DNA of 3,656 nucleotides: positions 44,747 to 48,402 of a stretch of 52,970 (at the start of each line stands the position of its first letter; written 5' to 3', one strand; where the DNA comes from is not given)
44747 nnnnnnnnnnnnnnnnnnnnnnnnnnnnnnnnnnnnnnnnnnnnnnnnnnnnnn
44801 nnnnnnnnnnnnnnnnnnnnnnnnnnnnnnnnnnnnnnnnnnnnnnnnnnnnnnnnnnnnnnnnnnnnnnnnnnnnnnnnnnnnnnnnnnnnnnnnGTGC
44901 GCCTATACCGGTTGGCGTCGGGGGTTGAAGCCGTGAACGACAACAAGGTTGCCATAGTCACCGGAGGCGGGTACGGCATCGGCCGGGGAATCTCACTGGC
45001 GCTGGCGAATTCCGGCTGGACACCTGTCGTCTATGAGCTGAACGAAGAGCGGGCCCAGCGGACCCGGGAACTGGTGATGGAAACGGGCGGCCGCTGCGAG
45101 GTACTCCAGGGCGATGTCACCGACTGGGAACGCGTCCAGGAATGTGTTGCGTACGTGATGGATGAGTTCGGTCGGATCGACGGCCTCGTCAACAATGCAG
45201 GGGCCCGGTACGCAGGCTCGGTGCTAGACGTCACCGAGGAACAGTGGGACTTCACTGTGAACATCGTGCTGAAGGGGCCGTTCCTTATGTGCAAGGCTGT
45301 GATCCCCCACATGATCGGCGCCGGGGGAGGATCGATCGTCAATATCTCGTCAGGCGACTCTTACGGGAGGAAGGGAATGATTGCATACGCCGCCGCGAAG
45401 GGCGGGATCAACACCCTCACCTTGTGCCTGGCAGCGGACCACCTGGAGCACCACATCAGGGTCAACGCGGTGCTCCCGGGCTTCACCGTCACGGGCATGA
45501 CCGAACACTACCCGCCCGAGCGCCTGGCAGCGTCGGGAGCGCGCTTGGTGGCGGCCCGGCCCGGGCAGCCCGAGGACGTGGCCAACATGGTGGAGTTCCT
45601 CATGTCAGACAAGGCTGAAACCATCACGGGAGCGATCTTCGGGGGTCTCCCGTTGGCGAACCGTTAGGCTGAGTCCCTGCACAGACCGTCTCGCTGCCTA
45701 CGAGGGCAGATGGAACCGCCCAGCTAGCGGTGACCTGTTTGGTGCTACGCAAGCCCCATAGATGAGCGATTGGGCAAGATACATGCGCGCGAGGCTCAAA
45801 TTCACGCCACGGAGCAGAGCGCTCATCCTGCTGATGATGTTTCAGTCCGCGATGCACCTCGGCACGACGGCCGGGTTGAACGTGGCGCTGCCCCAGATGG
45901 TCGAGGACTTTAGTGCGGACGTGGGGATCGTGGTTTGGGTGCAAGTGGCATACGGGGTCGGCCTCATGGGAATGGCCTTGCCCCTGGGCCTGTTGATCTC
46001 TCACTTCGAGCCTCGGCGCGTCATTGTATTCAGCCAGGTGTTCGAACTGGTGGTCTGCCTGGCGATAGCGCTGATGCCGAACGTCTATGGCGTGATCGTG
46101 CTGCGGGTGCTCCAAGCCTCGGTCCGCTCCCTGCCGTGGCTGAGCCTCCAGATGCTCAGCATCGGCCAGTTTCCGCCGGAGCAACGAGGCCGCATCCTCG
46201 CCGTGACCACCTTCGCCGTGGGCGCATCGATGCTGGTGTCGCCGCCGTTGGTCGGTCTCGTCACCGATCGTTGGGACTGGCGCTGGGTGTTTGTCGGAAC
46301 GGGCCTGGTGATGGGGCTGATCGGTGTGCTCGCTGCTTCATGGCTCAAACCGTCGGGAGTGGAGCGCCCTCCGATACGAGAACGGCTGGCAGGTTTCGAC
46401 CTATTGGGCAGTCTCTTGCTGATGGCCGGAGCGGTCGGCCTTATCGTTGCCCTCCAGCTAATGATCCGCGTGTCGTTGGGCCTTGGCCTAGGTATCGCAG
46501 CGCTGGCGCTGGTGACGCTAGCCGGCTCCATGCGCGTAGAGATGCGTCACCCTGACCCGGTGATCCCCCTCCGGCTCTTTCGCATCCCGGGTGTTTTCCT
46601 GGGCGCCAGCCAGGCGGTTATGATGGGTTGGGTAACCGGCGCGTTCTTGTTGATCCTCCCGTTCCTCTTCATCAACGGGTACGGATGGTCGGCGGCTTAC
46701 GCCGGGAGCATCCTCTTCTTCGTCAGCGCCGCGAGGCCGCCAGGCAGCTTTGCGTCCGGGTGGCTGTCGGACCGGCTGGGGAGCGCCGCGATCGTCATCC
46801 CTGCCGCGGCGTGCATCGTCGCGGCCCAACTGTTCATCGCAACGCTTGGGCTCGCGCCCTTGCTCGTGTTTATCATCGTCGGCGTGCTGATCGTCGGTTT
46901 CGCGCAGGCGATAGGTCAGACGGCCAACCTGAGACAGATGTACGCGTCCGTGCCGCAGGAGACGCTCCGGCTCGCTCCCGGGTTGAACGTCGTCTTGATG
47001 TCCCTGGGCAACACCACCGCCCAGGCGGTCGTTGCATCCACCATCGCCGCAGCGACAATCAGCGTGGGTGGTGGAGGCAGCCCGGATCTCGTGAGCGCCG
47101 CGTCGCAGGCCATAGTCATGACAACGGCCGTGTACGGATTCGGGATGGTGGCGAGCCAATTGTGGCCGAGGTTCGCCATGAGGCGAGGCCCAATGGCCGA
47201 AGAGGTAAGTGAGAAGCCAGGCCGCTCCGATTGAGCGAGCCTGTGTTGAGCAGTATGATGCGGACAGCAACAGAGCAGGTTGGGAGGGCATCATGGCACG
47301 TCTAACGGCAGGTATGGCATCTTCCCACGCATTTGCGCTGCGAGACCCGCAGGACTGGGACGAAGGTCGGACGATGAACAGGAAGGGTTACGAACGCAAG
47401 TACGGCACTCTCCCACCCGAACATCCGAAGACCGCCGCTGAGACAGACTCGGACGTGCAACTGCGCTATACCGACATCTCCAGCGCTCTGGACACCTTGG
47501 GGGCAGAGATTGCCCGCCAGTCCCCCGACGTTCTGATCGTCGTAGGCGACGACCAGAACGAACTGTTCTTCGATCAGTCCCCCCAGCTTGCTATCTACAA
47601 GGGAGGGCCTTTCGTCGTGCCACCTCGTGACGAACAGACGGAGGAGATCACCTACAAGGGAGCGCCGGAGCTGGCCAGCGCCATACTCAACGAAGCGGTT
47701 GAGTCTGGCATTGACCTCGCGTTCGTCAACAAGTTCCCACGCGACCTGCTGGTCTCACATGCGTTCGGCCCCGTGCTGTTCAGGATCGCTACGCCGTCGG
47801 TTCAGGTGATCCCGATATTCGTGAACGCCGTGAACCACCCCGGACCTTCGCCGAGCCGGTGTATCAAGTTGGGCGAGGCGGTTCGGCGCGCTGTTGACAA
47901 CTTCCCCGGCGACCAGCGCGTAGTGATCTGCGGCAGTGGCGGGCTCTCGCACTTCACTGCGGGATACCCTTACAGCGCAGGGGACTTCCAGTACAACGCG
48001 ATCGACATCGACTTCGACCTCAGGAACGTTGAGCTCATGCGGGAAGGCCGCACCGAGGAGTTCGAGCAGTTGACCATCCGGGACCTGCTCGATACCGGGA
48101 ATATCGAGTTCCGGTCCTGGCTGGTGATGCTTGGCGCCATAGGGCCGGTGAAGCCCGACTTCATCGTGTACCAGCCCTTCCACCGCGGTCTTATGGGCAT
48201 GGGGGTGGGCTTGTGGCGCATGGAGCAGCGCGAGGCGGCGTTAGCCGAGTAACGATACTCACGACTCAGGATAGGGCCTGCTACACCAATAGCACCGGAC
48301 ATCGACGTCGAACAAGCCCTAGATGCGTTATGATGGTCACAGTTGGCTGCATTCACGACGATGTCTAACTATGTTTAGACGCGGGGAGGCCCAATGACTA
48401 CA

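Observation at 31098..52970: Large regulator-free aromatic catabolism cluster built from paralog pairs; possibly an undescribed pathway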

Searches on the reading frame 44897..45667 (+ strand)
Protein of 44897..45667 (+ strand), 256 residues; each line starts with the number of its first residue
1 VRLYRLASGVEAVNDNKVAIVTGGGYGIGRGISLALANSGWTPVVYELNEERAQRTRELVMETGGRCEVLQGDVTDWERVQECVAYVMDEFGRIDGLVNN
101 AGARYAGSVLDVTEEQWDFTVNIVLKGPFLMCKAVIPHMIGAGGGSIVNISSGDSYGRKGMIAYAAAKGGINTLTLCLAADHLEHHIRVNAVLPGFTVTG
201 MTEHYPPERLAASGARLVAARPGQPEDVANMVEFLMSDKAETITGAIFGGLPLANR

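Call 5: search_protein_families(library=pfam, proteins=[window:44897-45667:+])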
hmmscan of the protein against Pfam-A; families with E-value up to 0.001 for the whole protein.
window:44897-45667:+ (256 aa): 3 families
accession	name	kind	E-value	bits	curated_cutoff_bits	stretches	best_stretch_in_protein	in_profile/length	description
PF13561.12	adh_short_C2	-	3.5e-54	184.3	27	1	27-247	7-228/236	Enoyl-(Acyl carrier protein) reductase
PF00106.31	adh_short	-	1.8e-53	181.4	26.6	1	17-206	1-191/195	short chain dehydrogenase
PF08659.16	KR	-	1.2e-10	42.1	22.6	1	20-174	4-159/180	KR domain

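Call 17: search_protein_families(library=ncbifam, proteins=[window:44897-45667:+], max_evalue=0.00001)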
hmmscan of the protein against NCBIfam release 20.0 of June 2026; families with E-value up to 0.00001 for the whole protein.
window:44897-45667:+ (256 aa): 218 families (the best 25 are shown)
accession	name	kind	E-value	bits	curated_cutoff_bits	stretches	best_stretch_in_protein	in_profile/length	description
NF004791.0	PRK06138.1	equivalog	4.8e-58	196.4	312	1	16-247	5-242/252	SDR family oxidoreductase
NF005559.1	PRK07231.1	subfamily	6.4e-56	189.6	215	1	15-246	3-239/249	glucose 1-dehydrogenase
NF009466.0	PRK12826.1-2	subfamily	8.4e-53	179.4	222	1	16-248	3-238/248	3-oxoacyl-ACP reductase FabG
NF052558.1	MBtsdlDhBudC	equivalog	1.3e-52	178.8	270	1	15-247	2-234/250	meso-2,3-butanediol dehydrogenase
TIGR01830.1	3oxo_ACP_reduc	equivalog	2.1e-52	178.2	297.75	1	19-248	1-232/239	3-oxoacyl-[acyl-carrier-protein] reductase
NF009384.0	PRK12743.1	equivalog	2.5e-51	174.4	264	1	14-254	4-250/258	SDR family oxidoreductase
NF004198.0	PRK05653.1-3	equivalog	6.4e-50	169.9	296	1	14-247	5-239/248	3-oxoacyl-ACP reductase FabG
NF005853.0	PRK07774.1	equivalog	1e-48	166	303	1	15-248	5-240/250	SDR family oxidoreductase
NF004197.0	PRK05653.1-1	equivalog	1.7e-48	165.4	332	1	15-247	6-239/249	3-oxoacyl-ACP reductase FabG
NF004818.0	PRK06172.1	equivalog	7.2e-48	163.1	336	1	15-246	6-242/253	SDR family oxidoreductase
TIGR03971.1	SDR_subfam_1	subfamily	1.7e-45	155.5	300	1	15-246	2-260/271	mycofactocin-coupled SDR family oxidoreductase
NF005309.0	PRK06841.1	subfamily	2.1e-45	155.3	286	1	15-246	14-244/255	GolD/DthD family dehydrogenase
NF004203.0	PRK05653.2-4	subfamily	3.6e-45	154.4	313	1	15-246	5-248/260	3-oxoacyl-ACP reductase FabG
NF005681.0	PRK07478.1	subfamily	5.3e-45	153.8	267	1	15-246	5-241/254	SDR family oxidoreductase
NF009093.0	PRK12429.1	subfamily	5.8e-45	153.6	258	1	15-247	4-249/259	3-hydroxybutyrate dehydrogenase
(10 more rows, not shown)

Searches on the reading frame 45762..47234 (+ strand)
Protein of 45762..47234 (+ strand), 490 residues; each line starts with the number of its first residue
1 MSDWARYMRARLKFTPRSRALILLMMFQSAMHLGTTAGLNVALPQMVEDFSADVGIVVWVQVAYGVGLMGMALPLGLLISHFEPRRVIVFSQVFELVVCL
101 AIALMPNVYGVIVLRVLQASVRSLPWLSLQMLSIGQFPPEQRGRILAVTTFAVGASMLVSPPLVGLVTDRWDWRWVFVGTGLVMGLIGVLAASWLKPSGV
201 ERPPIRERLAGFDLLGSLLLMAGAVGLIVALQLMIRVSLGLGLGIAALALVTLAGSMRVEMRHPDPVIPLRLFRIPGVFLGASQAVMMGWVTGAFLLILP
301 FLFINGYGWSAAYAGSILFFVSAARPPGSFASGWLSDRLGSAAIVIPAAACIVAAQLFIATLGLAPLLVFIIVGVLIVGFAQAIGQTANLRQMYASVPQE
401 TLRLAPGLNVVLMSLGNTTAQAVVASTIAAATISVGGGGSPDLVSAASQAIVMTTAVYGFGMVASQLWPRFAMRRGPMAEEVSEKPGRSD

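Call 5: search_protein_families(library=pfam, proteins=[window:45762-47234:+])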
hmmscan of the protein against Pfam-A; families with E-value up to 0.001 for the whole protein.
window:45762-47234:+ (490 aa): 1 family
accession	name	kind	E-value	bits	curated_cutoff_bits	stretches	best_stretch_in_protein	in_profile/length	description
PF07690.21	MFS_1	-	1.1e-36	126.9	33.4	1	27-417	3-343/347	Major Facilitator Superfamily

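Call 17: search_protein_families(library=ncbifam, proteins=[window:45762-47234:+], max_evalue=0.00001)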
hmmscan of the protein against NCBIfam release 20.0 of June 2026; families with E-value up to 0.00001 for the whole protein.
window:45762-47234:+ (490 aa): 9 families
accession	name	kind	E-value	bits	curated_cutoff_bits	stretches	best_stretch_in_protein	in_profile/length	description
TIGR00711.1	efflux_EmrB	subfamily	5.1e-20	71.7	230.2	1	25-383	7-363/485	DHA2 family efflux MFS transporter permease subunit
TIGR00880.1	2_A_01_02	superfamily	1.4e-13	51.1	131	1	62-197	5-140/141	multidrug resistance protein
TIGR00893.1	2A0114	subfamily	4.8e-13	48.8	395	1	40-196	14-170/399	D-galactonate transporter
NF000391.1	EmrB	exception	3.6e-10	39.1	925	1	31-316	22-305/501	multidrug efflux MFS transporter permease subunit EmrB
NF000218.1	FexA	exception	1.2e-09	37.4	900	1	22-428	21-429/475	chloramphenicol/florfenicol efflux MFS transporter FexA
TIGR00894.1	2A0114euk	subfamily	6.9e-09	34.7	626.45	1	59-187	82-211/465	Na(+)-dependent inorganic phosphate cotransporter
NF000060.1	MFS_efflux_LmrB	exception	1.1e-08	34.4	800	1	31-465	28-464/479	lincomycin efflux MFS transporter Lmr(B)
NF000025.1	MFS_efflux_tcmA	exception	6.7e-07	28.4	999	1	39-430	45-433/538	tetracenomycin C efflux MFS transporter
NF000031.1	MFS_efflux_LmrA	exception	9.2e-07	27.9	850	1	17-457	27-464/484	lincomycin efflux MFS transporter Lmr(A)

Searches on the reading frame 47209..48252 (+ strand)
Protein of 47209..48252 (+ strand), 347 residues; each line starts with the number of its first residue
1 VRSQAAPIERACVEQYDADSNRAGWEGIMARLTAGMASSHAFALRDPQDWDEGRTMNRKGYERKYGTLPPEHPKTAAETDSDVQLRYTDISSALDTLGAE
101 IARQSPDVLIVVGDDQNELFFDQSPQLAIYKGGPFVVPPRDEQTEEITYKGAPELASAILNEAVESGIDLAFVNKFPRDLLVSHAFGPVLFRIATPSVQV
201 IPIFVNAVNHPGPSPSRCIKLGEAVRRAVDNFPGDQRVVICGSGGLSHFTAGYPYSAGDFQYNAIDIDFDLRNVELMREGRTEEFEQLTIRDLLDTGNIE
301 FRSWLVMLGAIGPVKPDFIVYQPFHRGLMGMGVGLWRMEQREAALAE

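Call 5: search_protein_families(library=pfam, proteins=[window:47209-48252:+])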
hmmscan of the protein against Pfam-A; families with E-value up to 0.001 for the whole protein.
window:47209-48252:+ (347 aa): 1 family
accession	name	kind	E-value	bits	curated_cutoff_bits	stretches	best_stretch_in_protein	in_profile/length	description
PF02900.23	LigB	-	1.8e-30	106.4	26.3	1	91-316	28-249/269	Catalytic LigB subunit of aromatic ring-opening dioxygenase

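Call 17: search_protein_families(library=ncbifam, proteins=[window:47209-48252:+], max_evalue=0.00001)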
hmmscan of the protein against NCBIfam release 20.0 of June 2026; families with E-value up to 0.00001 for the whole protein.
window:47209-48252:+ (347 aa): 11 families
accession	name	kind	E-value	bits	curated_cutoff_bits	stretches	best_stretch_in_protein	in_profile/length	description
NF009901.0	PRK13364.1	subfamily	9.3e-27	93.8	290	1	93-313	36-252/279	class III extradiol dioxygenase family protein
NF009902.0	PRK13365.1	subfamily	2.3e-26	92.5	299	1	100-312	43-252/298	class III extradiol dioxygenase family protein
NF009903.0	PRK13366.1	subfamily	3.6e-21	75.7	317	1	101-315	44-255/284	class III extradiol dioxygenase subunit beta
NF009912.0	PRK13372.1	equivalog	8.2e-20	71.1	837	1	102-254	192-346/443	protocatechuate 4,5-dioxygenase subunit alpha/beta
NF009904.0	PRK13367.1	equivalog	6.3e-18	65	412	1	87-311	30-251/426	gallate dioxygenase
NF009909.0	PRK13370.1-3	subfamily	1.7e-17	63.7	286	1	87-248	23-177/286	3-carboxyethylcatechol 2,3-dioxygenase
NF009910.0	PRK13370.1-4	equivalog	2e-15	56.7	291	1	87-248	24-179/312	3-carboxyethylcatechol 2,3-dioxygenase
NF009908.0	PRK13370.1-2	equivalog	3.4e-15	56.3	467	1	97-248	34-179/314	3-carboxyethylcatechol 2,3-dioxygenase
NF009907.0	PRK13370.1-1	equivalog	5.8e-13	48.6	549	1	98-249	35-180/314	3-carboxyethylcatechol 2,3-dioxygenase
NF009913.0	PRK13373.1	equivalog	1.2e-08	34.6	462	1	91-253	32-197/344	putative dioxygenase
TIGR02298.1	HpaD_Fe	equivalog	7.2e-08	32.2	315.95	1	146-288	91-230/284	3,4-dihydroxyphenylacetate 2,3-dioxygenase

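Call 21: search_solved_structures(query=window:47209-48252:+, max_evalue=0.001)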
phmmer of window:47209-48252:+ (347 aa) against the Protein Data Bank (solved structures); distinct sequences matched with E-value up to 0.001: 4.
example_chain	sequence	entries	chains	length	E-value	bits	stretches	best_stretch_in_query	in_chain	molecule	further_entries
1b4u_B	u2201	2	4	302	1.4e-16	63.8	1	105-330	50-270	PROTOCATECHUATE 4,5-DIOXYGENASE | 4,5-DIOXYGENASE BETA CHAIN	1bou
3wrb_A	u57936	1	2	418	4.8e-15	58.7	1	97-314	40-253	Gallate dioxygenase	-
3wku_A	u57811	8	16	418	6.7e-15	58.3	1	97-314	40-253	Gallate dioxygenase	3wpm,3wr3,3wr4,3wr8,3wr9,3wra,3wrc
8k04_A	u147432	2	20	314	3.7e-11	46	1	90-249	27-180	2,3-dihydroxyphenylpropionate/2,3-dihydroxicinnamic acid 1,2-dioxygenase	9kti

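Call 75: search_solved_structures(query=window:47293-48252:+, max_evalue=0.001, show_alignments=3)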
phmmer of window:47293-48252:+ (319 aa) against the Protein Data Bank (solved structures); distinct sequences matched with E-value up to 0.001: 4.
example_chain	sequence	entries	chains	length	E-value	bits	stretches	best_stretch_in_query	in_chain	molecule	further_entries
1b4u_B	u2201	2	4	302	1.1e-16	64.3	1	77-302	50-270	PROTOCATECHUATE 4,5-DIOXYGENASE | 4,5-DIOXYGENASE BETA CHAIN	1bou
3wrb_A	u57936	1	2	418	4.3e-15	59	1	69-286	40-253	Gallate dioxygenase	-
3wku_A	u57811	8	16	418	6e-15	58.5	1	69-286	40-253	Gallate dioxygenase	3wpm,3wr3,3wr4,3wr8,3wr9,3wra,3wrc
8k04_A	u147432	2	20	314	2.9e-11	46.4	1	62-221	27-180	2,3-dihydroxyphenylpropionate/2,3-dihydroxicinnamic acid 1,2-dioxygenase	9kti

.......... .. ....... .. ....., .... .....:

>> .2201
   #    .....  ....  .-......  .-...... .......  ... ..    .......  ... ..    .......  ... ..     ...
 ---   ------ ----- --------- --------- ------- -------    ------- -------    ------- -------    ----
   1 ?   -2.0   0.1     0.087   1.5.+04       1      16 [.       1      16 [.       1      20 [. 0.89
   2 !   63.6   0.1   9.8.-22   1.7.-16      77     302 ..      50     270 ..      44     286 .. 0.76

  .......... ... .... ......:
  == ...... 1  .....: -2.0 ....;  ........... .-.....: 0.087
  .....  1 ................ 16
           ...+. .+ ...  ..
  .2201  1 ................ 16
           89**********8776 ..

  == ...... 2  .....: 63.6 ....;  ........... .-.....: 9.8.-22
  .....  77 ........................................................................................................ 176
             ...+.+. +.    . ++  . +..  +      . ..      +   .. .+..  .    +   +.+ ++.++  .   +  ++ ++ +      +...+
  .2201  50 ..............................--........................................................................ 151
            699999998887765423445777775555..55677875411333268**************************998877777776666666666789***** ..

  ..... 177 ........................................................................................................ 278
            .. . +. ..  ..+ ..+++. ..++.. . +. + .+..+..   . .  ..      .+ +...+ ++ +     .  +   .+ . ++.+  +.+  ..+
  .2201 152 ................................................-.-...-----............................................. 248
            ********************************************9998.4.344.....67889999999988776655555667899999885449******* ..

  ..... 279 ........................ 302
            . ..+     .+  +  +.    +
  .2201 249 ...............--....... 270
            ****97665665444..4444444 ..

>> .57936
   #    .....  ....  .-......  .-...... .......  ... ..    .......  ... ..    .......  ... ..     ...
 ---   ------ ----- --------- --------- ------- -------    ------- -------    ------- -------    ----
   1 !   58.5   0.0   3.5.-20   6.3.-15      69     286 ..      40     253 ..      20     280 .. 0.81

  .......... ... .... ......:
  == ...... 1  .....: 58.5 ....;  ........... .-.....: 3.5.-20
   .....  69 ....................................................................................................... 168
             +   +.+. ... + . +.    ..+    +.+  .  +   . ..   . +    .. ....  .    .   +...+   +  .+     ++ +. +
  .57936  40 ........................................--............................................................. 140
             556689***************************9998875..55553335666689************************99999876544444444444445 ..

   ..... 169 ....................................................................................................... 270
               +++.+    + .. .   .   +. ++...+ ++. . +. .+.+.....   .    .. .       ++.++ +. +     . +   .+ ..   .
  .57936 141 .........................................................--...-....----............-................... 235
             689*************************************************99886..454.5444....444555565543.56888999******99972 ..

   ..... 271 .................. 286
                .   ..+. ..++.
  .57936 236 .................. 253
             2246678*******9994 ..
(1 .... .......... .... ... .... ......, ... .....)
